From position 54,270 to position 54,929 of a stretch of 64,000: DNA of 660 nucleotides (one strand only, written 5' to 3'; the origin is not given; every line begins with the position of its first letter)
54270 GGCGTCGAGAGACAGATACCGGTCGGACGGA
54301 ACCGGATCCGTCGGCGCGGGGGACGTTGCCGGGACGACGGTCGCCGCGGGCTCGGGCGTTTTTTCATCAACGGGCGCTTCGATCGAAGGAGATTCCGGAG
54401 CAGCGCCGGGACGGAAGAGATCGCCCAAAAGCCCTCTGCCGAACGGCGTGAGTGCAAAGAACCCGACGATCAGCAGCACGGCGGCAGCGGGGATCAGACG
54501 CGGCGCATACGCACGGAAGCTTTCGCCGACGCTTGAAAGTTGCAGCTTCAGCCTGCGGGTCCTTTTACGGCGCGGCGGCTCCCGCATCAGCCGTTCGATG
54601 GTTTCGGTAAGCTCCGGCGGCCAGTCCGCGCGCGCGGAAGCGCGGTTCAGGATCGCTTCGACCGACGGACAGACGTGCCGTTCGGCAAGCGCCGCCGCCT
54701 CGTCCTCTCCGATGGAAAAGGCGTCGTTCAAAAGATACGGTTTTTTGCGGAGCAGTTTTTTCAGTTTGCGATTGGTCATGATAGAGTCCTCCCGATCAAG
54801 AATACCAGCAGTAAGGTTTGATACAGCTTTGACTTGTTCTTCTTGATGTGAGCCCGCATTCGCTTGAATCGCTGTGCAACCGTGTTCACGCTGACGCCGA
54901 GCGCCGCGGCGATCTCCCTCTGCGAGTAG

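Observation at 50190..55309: ECF sigma factor, membrane anti-sigma candidate with an LRR-FN3 sensor ectodomain, and a secreted paralog of that ectodomain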

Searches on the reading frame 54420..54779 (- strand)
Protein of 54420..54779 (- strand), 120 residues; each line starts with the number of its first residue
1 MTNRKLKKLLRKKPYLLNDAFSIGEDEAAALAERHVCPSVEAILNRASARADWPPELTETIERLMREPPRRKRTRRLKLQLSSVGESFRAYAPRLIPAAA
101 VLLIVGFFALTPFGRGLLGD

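Call 19: search_protein_representatives(protein=window:54420-54779:-)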
Query: 120 residues. Proteins with E-value up to 0.001 (for the whole library): 31; up to 1e-10: 3; up to 1e-30: 1. The best 31 are listed.
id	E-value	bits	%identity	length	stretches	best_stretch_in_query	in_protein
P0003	6.5e-45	168.2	75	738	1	1-118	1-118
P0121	1.9e-18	82.9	67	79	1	1-71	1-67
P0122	3.7e-14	69.1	37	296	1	2-117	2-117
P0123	3.9e-09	52.9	39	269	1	1-117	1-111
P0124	5.4e-09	52.5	34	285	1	2-116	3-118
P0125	5.9e-09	52.3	37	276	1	1-118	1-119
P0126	1.3e-08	51.2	33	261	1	1-117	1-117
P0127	5.9e-08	49.1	35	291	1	4-117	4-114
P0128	6.0e-08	49.1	30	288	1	1-117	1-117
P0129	6.8e-08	48.9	31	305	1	1-117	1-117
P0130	1.4e-07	47.9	33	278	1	1-117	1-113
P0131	5.5e-07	46.0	34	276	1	1-118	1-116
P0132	7.2e-07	45.6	33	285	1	1-117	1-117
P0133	9.3e-07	45.3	29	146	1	1-118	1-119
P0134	2.1e-06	44.1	37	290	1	1-117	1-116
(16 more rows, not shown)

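Call 23: search_protein_families(library=pfam, proteins=[P0122, P0123, P0124, P0125, P0126, P0127, P0128, P0129, P0130, window:54420-54779:-], max_evalue=1)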
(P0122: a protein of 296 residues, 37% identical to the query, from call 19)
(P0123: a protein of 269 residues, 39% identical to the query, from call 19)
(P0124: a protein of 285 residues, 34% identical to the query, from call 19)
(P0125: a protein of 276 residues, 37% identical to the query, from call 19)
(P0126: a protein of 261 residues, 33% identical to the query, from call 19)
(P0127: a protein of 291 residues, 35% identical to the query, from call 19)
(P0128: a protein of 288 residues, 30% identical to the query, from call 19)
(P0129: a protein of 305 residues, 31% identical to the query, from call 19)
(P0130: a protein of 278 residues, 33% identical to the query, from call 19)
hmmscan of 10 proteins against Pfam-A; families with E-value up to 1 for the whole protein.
P0122 (296 aa): 0 families

P0123 (269 aa): 0 families

P0124 (285 aa): 2 families
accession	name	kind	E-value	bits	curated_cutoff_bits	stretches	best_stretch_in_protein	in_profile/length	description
PF14285.11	DUF4367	-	0.00043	21.2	22.1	1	191-278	21-107/110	Domain of unknown function (DUF4367)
PF19744.4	DUF6232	-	0.12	13.2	27.4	1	64-130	25-90/117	Family of unknown function (DUF6232)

P0125 (276 aa): 0 families

P0126 (261 aa): 0 families

P0127 (291 aa): 1 family
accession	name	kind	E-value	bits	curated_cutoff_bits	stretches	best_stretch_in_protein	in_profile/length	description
PF13786.12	DUF4179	-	0.21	12.5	30.1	1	86-127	3-48/94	Domain of unknown function (DUF4179)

P0128 (288 aa): 4 families
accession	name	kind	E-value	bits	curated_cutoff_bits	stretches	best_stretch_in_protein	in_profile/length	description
PF07264.17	EI24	-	0.044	14.3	32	1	59-137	42-95/199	Sulfate transporter CysZ/Etoposide-induced protein 2.4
PF08350.17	FilR1_middle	-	0.058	13.9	27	1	228-283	74-128/128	Methanogenesis regulatory protein FilR1, middle domain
PF25380.1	PH_25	-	0.06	13.7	27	1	231-281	61-109/120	Fungal PH-like domain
PF18412.6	Wza_C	-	0.21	11.9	25.8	1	68-76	1-9/30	Outer-membrane lipoprotein Wza C-terminal domain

P0129 (305 aa): 0 families

P0130 (278 aa): 1 family
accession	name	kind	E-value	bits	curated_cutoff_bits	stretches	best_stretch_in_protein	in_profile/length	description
PF13786.12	DUF4179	-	0.2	12.6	30.1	1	88-136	7-60/94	Domain of unknown function (DUF4179)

window:54420-54779:- (120 aa): 0 families

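Call 24: find_encoding_contigs(protein=P0122, flank=4000, max_places=3)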
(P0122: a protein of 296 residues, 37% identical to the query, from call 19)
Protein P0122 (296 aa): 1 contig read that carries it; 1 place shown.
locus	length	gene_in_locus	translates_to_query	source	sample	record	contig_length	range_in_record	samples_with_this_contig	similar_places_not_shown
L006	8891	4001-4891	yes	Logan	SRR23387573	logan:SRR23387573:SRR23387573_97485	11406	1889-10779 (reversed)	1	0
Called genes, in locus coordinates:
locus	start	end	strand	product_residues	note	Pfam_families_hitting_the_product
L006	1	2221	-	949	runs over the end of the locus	?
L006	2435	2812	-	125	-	-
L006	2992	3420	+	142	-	-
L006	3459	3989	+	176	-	-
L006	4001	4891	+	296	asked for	-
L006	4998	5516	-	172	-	-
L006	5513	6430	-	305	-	-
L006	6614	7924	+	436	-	PF02463:SMC_N, PF13175:AAA_15, PF13476:AAA_23 (weak), PF13304:AAA_21 (weak)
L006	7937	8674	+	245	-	-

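Call 26: find_encoding_contigs(protein=P0123, flank=4000, max_places=2)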
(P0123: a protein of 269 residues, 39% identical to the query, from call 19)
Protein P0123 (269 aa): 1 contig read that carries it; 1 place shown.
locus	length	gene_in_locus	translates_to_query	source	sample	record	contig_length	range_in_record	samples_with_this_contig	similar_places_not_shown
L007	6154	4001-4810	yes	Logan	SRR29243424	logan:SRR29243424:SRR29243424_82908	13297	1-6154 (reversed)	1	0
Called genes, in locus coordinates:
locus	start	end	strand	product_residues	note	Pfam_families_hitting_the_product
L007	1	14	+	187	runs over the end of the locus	PF21982:RecX_HTH1 (weak), PF02631:RecX_HTH2, PF21981:RecX_HTH3 (weak)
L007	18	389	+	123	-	PF01648:ACPS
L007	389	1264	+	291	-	PF01256:Carb_kinase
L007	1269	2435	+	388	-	PF01979:Amidohydro_1, PF07969:Amidohydro_3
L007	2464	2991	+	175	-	PF01812:5-FTHF_cyc-lig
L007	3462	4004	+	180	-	-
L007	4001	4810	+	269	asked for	-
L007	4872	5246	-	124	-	-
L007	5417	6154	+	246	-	?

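Call 27: find_encoding_contigs(protein=P0124, flank=4000, max_places=2)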
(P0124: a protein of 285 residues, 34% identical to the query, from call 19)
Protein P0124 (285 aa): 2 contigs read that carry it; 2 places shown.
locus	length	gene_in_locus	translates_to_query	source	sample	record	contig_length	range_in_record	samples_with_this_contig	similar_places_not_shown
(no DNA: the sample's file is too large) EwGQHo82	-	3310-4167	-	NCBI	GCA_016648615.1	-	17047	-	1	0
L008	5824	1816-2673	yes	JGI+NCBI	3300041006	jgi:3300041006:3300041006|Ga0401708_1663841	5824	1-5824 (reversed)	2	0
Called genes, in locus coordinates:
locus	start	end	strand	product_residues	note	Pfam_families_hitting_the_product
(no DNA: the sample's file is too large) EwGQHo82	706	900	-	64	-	-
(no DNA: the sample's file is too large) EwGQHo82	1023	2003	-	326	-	-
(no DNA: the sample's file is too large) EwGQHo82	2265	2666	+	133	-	-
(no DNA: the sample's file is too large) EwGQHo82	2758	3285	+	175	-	PF04542:Sigma70_r2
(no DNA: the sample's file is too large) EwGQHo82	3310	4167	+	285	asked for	-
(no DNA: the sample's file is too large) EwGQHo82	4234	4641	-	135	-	-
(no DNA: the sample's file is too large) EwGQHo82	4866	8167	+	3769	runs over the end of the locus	PF20148:DUF6531, PF25023:TEN_YD-shell, PF05593:RHS_repeat, PF25023:TEN_YD-shell, PF05593:RHS_repeat, PF25023:TEN_YD-shell, PF05593:RHS_repeat, PF25023:TEN_YD-shell, +10 more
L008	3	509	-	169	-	?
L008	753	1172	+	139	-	-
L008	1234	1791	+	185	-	PF04542:Sigma70_r2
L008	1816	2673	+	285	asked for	-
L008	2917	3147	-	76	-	-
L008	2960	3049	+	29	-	-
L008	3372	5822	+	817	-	?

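Call 54: predict_structure(alignment_id=A1)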
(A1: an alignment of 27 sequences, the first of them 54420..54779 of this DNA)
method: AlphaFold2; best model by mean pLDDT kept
length: 120 residues; sequences in the alignment: 27
mean_pLDDT: 76.9   pTM: 0.32
mean pLDDT of the five models: 76.9, 76.3, 70.9, 70.6, 68.4
residues with pLDDT >= 90: 10; 70-90: 77; 50-70: 33; < 50: 0
segments of 3 or more residues with pLDDT < 50: none
pLDDT, mean of each block of 10 residues (from residue 1): 83 77 71 78 84 86 73 60 65 85 90 72
secondary structure, 60 per line:
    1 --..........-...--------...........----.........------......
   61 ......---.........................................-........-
elements in order: H3-12 H25-35 H40-48 H55-66 H70-110 H112-119

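Call 60: fold_search(model_id=the predicted structure, library=pdb)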
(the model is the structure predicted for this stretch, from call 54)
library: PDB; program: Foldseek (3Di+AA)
matches with E <= 10: 2; with E <= 0.001: 0
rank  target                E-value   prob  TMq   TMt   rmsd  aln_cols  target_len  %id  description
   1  7pmk_K                4.2e+00  0.04  0.21  0.20  10.4        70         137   20  S. cerevisiae replisome-SCF(Dia2) complex bound to double-stranded DNA (conformation I) (released 2021-11-10)
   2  9oi8_D                9.3e+00  0.02  0.15  0.13  10.5        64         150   20  Cryo-EM Structure of the Arabidopsis GA3-GID1A-RGA-SLY1-ASK1 Complex (Alternative Conformation) (released 2025-07-23)

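Call 67: search_solved_structures(query=A6, max_evalue=10)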
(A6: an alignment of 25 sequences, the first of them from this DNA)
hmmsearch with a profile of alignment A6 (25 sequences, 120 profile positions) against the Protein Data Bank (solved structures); distinct sequences matched with E-value up to 10: 10.
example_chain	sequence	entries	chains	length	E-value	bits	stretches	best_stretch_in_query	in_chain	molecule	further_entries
9xqn_A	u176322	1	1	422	0.1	16.4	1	60-116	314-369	Probable G-protein coupled receptor 75,Soluble cytochrome b562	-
5xsz_A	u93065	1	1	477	0.13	16.1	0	46-113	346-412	Lysophosphatidic acid receptor 6a,Endolysin,Lysophosphatidic acid receptor 6a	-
6k41_R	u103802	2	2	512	0.31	14.8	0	46-109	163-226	Alpha-2A adrenergic receptor,Endolysin,Alpha-2B adrenergic receptor,Alpha-2B adrenergic re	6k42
6ajm_C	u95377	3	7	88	0.43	14.3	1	9-75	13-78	DUF1778 domain-containing protein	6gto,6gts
6ajn_C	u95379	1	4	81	0.54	14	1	10-75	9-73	DUF1778 domain-containing protein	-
6rz6_A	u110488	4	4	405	1.5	12.6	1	67-113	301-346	Cysteinyl leukotriene receptor 2,Soluble cytochrome b562,Cysteinyl leukotriene receptor 2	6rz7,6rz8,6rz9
7f8x_A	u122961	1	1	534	2.6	11.8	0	46-112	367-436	Cholecystokinin receptor type A,Endolysin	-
8z21_B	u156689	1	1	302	3.3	11.5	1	78-110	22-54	Oligopeptide transport system permease protein OppC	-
7f8u_A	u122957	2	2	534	3.6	11.4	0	46-112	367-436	Fusion protein of Cholecystokinin receptor type A and Endolysin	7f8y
7kue_B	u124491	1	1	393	8.7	10.1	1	3-51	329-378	Cyclin CCL1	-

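Call 69: search_protein_families(library=pfam, alignment_id=A1, max_evalue=0.01)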
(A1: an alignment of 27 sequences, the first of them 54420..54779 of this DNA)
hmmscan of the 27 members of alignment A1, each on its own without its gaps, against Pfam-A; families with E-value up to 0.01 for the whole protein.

A. member 1, window:54420-54779:- (120 aa): 0 families

B. families by the number of members that match (of 27 scanned): 6 families
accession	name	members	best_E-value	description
PF12799.13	LRR_4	1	8.5e-07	Leucine Rich repeats (2 copies)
PF13855.12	LRR_8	1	1.1e-06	Leucine rich repeat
PF14285.11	DUF4367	1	0.00043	Domain of unknown function (DUF4367)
PF23952.1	LRR_EndoS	1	0.0027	Endo-beta-N-acetylglucosaminidase EndoS LRR domain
PF00041.27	fn3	1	0.0036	Fibronectin type III domain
PF12911.12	OppC_N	1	0.0077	N-terminal TM domain of oligopeptide transport permease C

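Call 92: find_homologous_proteins(query=A6, max_evalue=0.001)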
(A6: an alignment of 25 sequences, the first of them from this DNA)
Query A6 (25 sequences) (120 aa, profile of the alignment): 2 proteins with E <= 0.001 among 3008 candidates.
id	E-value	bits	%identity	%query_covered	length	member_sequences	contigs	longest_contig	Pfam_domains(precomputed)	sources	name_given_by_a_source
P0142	4.2e-17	81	30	97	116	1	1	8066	-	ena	-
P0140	2.2e-15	75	38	65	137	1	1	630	-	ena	-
